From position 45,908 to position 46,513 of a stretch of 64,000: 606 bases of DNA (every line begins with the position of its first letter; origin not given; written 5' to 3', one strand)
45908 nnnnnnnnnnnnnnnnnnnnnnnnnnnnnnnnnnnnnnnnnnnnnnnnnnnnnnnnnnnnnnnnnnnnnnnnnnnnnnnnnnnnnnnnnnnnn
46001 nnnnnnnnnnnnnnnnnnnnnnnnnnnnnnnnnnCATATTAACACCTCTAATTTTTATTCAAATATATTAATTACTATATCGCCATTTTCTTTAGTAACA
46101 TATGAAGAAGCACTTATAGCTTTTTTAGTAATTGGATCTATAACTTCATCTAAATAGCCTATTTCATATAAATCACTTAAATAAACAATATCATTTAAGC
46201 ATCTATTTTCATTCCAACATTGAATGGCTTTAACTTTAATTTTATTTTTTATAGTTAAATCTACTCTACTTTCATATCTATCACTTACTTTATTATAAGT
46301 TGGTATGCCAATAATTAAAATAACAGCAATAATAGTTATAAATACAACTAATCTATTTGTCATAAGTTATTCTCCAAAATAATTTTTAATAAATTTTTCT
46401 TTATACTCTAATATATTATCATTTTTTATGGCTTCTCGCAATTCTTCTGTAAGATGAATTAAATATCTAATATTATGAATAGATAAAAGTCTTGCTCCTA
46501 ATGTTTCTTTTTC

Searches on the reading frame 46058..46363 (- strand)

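Call 43: search_protein_families(library=pfam, proteins=[window:46058-46363:-], max_evalue=0.01)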
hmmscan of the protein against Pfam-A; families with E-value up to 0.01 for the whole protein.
window:46058-46363:- (102 aa): 0 families

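Call 47: search_protein_families(library=ncbifam, proteins=[window:46058-46363:-], max_evalue=1)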
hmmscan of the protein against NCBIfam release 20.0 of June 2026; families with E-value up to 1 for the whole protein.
window:46058-46363:- (102 aa): 2 families
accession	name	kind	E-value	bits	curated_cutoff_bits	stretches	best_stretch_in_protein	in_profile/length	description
NF005244.0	PRK06754.1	equivalog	0.029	13.5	281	1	15-74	95-153/214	methylthioribulose 1-phosphate dehydratase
NF000218.1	FexA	exception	0.09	11.4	900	1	8-34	61-87/475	chloramphenicol/florfenicol efflux MFS transporter FexA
